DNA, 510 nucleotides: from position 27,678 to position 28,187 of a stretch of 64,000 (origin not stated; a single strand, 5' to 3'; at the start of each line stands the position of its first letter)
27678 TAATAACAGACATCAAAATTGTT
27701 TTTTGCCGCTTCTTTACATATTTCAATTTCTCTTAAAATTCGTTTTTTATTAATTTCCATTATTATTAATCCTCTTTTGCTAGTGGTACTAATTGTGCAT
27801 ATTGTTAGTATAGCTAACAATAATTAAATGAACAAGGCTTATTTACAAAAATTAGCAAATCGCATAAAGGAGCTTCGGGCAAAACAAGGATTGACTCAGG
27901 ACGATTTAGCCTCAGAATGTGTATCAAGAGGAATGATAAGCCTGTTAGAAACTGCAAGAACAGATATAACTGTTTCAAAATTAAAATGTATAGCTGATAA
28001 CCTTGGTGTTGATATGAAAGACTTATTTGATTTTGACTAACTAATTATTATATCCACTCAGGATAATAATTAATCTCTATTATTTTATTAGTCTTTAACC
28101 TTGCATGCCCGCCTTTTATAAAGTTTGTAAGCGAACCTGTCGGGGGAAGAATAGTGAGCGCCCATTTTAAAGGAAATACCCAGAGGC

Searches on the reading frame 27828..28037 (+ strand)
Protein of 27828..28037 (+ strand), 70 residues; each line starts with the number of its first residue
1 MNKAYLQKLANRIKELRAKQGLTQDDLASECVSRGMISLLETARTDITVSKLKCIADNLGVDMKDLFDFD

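Call 6: search_protein_families(library=pfam, proteins=[window:27828-28037:+], max_evalue=10)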
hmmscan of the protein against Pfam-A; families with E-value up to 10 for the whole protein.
seq(70 aa): 6 families
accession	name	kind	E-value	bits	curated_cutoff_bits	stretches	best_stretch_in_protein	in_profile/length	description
PF01381.28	HTH_3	-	2.4e-10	40.7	23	1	13-65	1-54/55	Helix-turn-helix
PF13560.12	HTH_31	-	8.4e-07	29.7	27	1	9-62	2-57/64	Helix-turn-helix domain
PF12844.13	HTH_19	-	2e-05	24.8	30.2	1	11-67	2-59/64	Helix-turn-helix domain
PF13443.12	HTH_26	-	0.0023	18.6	22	1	12-69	1-60/63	Cro/C1-type HTH DNA-binding domain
PF13744.12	HTH_37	-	0.014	15.6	27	1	8-62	18-74/80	Helix-turn-helix domain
PF05121.17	GvpK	-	0.019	15.5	25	1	6-29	53-76/85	Gas vesicle protein K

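Call 7: search_protein_families(library=ncbifam, proteins=[window:27828-28037:+], max_evalue=10)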
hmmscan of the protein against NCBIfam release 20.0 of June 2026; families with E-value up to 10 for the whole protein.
seq(70 aa): 13 families
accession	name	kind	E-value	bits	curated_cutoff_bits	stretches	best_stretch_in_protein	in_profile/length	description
NF006015.0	PRK08154.1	subfamily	5.3e-09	35.7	204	1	3-67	25-90/314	anaerobic benzoate catabolism transcriptional regulator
NF047948.1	male_kill_WMK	equivalog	4.2e-08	33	300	1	7-67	161-222/300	WO male-killing family protein Wmk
TIGR03070.1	couple_hipB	subfamily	7.6e-08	32.2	71.65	1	8-63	2-58/58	type II toxin-antitoxin system Y4mF family antitoxin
NF041951.1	phage_RstR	subfamily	6.6e-05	23.1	80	1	8-63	2-58/108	RstR family transcriptional repressor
NF007271.0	PRK09726.1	equivalog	0.00018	21.4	79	1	7-63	11-68/88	type II toxin-antitoxin system antitoxin HipB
NF038139.1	Reg_Aceta_RamB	equivalog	0.0076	14.9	700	1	11-64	5-59/465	acetate metabolism transcriptional regulator RamB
NF046032.1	TransRegSlrRBacil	equivalog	0.0088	16.1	250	1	13-68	6-63/149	HTH-type transcriptional regulator SlrR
TIGR00270.2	TIGR00270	equivalog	0.012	15.4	110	1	8-42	75-110/159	multiprotein bridging factor aMBF1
NF007408.0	PRK09943.1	equivalog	0.016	14.7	211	1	9-67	8-67/185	HTH-type transcriptional regulator PuuR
NF050110.1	TransRegBldD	equivalog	0.022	14.5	250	1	1-67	1-70/162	transcriptional regulator BldD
NF003055.0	PRK03975.1-2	equivalog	0.023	14.5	122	1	3-47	7-52/140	putative transcriptional regulator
NF058600.1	TransRegSco1979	equivalog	0.027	13.5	350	1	9-63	9-64/280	Sco1979 family transcriptional regulator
NF007257.0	PRK09706.1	subfamily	0.092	12.6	101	1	8-59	5-57/135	transcriptional repressor DicA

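Call 12: find_encoding_contigs(protein=window:27828-28037:+, flank=3000, max_places=8)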
Protein seq(70 aa) (70 aa): 22 contigs read that carry it; 8 places shown.
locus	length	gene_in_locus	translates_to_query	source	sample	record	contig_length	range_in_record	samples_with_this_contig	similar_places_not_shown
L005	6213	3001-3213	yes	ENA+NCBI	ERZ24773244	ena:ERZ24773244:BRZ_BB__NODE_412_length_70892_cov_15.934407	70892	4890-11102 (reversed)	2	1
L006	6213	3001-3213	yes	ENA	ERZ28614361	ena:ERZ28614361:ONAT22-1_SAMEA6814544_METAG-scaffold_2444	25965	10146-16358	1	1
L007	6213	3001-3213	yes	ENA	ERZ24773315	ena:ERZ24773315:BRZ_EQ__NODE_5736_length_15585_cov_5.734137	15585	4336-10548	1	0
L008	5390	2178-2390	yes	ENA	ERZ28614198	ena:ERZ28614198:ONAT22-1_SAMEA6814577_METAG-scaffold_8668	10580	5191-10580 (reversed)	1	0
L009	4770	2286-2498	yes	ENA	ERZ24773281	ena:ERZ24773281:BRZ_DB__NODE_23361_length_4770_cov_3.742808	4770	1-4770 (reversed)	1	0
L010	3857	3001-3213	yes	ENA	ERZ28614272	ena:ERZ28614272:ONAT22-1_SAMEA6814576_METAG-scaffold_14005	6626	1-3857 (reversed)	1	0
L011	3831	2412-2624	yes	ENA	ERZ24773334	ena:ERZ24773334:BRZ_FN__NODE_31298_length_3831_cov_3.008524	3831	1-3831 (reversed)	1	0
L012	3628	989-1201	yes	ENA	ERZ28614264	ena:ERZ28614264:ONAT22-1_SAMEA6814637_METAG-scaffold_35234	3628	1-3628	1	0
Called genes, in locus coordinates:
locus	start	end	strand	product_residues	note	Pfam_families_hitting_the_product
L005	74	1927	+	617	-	PF23914:TPR_CcmH_CycH (faint), PF25062:ARM_TT21_N, PF25064:ARM_TT21_5th (faint), PF13371:TPR_9 (faint), PF13431:TPR_17 (faint), PF14853:Fis1_TPR_C (faint), PF12895:ANAPC3 (weak), PF14559:TPR_19 (weak), +10 more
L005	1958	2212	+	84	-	-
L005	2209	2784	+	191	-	PF01926:MMR_HSR1, PF02421:FeoB_N, PF03193:RsgA_GTPase (faint)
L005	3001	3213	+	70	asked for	PF13560:HTH_31 (weak), PF12844:HTH_19 (faint), PF01381:HTH_3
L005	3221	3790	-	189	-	-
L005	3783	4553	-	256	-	-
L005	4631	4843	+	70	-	-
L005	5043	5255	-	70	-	-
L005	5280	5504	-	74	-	-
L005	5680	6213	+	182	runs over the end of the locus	PF23564:EF-hand_FSTL1 (faint), PF13833:EF-hand_8 (faint), PF13499:EF-hand_7 (faint), PF00036:EF-hand_1 (faint), PF13405:EF-hand_6 (faint), PF13202:EF-hand_5 (faint)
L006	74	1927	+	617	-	PF25060:ARM_TT21_2nd (faint), PF23914:TPR_CcmH_CycH (faint), PF13371:TPR_9 (faint), PF24575:TPR_Slam (faint), PF25062:ARM_TT21_N, PF12895:ANAPC3 (weak), PF14559:TPR_19 (weak), PF25062:ARM_TT21_N, +13 more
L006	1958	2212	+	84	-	-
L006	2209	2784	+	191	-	PF03193:RsgA_GTPase (faint), PF01926:MMR_HSR1, PF02421:FeoB_N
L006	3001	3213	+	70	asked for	PF13560:HTH_31 (weak), PF12844:HTH_19 (faint), PF01381:HTH_3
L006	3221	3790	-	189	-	-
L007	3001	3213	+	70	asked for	PF13560:HTH_31 (weak), PF12844:HTH_19 (faint), PF01381:HTH_3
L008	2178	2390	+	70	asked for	PF13560:HTH_31 (weak), PF12844:HTH_19 (faint), PF01381:HTH_3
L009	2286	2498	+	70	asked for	PF13560:HTH_31 (weak), PF12844:HTH_19 (faint), PF01381:HTH_3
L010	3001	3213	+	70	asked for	PF13560:HTH_31 (weak), PF12844:HTH_19 (faint), PF01381:HTH_3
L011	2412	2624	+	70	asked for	PF13560:HTH_31 (weak), PF12844:HTH_19 (faint), PF01381:HTH_3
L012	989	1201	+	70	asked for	PF13560:HTH_31 (weak), PF12844:HTH_19 (faint), PF01381:HTH_3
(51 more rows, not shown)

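Call 50: search_protein_families(library=padloc, proteins=[window:27828-28037:+], max_evalue=1)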
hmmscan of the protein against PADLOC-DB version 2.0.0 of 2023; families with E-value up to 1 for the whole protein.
seq(70 aa): 14 families
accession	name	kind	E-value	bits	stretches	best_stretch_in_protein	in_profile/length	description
PDLC03665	Control_protein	-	2.4e-10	38.5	1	9-69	9-71/77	control protein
PDLC02926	HTH_VI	-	3.1e-09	35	1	9-67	2-61/92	-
PDLC04142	capH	-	4.5e-07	28.9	1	7-67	5-66/103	capH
PDLC03536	REase_II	-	6e-07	27.3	1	3-68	5-71/237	Type II restriction enzyme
PDLC03668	Control_protein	-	3.7e-06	25.4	1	2-62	2-63/79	control protein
PDLC03953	RmrA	-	2.9e-05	21.5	1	8-63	5-61/373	-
PDLC03664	Control_protein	-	0.00021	19.7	1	4-67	9-73/74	control protein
PDLC04775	PDC-M69A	-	0.00055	18.4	1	5-67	4-67/113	-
PDLC04760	PDC-M64C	-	0.0018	16.6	1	8-61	26-80/93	-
PDLC03952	RmrA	-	0.0018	15.1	1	10-60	24-75/395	-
PDLC03954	RmrA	-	0.0036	14.3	1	10-63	12-66/380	-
PDLC03944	RmrA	-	0.0048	14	1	10-60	8-59/384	-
PDLC03949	RmrA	-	0.0064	13.4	1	11-64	5-59/363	-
PDLC03951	RmrA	-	0.015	12.3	1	10-64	10-65/400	-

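Call 51: search_protein_families(library=phrogs, proteins=[window:27828-28037:+], max_evalue=1)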
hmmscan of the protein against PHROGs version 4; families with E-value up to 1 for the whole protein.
seq(70 aa): 24 families
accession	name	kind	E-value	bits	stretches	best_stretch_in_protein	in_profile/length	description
phrog_3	-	transcription regulation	7e-13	50.1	1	5-69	85-148/430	transcriptional repressor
phrog_8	-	transcription regulation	1.4e-09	38.9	1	7-68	160-217/346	transcriptional regulator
phrog_5823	-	transcription regulation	3.3e-08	34.1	1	7-67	5-67/404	transcriptional regulator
phrog_2967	-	transcription regulation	4.5e-08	33.9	1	3-69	5-72/225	transcriptional regulator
phrog_2328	-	transcription regulation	1.1e-06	29.4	1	8-68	15-76/128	transcriptional repressor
phrog_4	-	transcription regulation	1.3e-06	28.7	1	7-67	131-192/400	transcriptional repressor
phrog_2339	-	DNA, RNA and nucleotide metabolism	2.2e-06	28.6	1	7-62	24-81/98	HTH DNA binding protein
phrog_1373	-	transcription regulation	4.1e-06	27.9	1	8-63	63-119/166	transcriptional regulator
phrog_7241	-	transcription regulation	4.5e-05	24.5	1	11-67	64-121/122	transcriptional regulator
phrog_9908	-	DNA, RNA and nucleotide metabolism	0.0006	20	1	7-62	12-68/282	DNA binding protein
phrog_2439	-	transcription regulation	0.0019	18.2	1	11-63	10-63/367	transcriptional regulator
phrog_2104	-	unknown function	0.002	19.3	1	10-45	41-77/103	-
phrog_4583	-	transcription regulation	0.002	19.1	1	7-67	9-70/81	transcriptional repressor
phrog_35195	-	unknown function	0.0033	18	1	9-69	3-65/159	-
phrog_4836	-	transcription regulation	0.0039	17.8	1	9-63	76-131/194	CII-like regulator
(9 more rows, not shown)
